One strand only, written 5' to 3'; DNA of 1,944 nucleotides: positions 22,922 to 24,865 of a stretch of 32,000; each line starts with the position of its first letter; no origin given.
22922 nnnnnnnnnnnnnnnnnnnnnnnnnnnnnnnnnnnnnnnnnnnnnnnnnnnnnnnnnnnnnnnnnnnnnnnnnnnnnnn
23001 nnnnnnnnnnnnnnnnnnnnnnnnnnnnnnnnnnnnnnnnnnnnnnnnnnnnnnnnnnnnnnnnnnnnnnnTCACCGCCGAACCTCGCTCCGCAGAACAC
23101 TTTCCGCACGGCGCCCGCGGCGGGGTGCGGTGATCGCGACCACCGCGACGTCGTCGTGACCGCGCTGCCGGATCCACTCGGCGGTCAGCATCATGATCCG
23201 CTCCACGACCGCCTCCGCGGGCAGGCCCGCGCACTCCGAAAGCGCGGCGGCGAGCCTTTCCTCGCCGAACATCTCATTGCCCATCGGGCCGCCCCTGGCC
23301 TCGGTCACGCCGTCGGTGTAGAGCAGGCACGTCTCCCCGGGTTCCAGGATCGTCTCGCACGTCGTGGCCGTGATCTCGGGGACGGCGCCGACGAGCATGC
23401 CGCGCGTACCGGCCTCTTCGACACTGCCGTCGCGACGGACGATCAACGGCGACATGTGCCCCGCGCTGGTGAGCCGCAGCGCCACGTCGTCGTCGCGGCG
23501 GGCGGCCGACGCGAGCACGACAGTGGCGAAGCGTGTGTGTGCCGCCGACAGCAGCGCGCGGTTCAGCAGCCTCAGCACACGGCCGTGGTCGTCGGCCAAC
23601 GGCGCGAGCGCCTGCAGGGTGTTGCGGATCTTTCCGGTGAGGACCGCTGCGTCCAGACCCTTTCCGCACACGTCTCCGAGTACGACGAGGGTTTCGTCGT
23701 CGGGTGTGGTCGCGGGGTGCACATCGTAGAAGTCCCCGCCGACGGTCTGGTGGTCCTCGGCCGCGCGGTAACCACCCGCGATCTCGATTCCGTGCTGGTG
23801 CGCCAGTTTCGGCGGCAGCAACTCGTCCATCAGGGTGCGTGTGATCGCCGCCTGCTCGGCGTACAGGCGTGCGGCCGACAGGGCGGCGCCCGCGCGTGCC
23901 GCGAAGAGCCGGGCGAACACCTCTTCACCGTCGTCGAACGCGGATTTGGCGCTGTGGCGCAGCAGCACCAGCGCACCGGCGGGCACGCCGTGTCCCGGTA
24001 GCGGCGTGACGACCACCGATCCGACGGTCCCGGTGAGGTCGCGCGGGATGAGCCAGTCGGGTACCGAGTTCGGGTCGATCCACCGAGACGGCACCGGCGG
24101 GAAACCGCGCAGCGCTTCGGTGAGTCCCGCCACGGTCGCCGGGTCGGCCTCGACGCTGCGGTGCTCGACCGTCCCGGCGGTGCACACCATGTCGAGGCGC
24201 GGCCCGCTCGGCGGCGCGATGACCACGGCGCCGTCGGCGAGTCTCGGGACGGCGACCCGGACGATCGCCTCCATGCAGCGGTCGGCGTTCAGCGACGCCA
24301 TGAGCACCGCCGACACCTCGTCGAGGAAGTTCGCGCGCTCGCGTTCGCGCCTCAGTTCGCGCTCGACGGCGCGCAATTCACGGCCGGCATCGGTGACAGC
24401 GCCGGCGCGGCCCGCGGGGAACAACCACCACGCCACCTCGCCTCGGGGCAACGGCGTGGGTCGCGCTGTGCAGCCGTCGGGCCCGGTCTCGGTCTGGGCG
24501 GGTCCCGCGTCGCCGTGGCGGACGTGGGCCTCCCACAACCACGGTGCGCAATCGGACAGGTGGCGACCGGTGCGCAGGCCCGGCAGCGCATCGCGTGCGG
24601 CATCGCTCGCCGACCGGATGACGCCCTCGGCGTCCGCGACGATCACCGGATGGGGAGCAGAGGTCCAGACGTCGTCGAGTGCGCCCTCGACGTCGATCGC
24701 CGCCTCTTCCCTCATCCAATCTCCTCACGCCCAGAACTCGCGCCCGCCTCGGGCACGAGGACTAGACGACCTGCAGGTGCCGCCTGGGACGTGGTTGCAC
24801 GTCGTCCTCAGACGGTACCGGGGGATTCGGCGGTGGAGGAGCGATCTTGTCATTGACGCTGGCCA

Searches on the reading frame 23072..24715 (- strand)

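Call 21: search_protein_families(library=pfam, proteins=[window:23072-24715:-], max_evalue=0.001)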
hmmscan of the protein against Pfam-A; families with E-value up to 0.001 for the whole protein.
window:23072-24715:- (547 aa): 1 family
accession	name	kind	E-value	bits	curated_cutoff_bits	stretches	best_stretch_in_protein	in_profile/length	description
PF07228.17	SpoIIE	-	1.6e-42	146.1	25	1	338-529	1-190/192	Stage II sporulation protein E (SpoIIE)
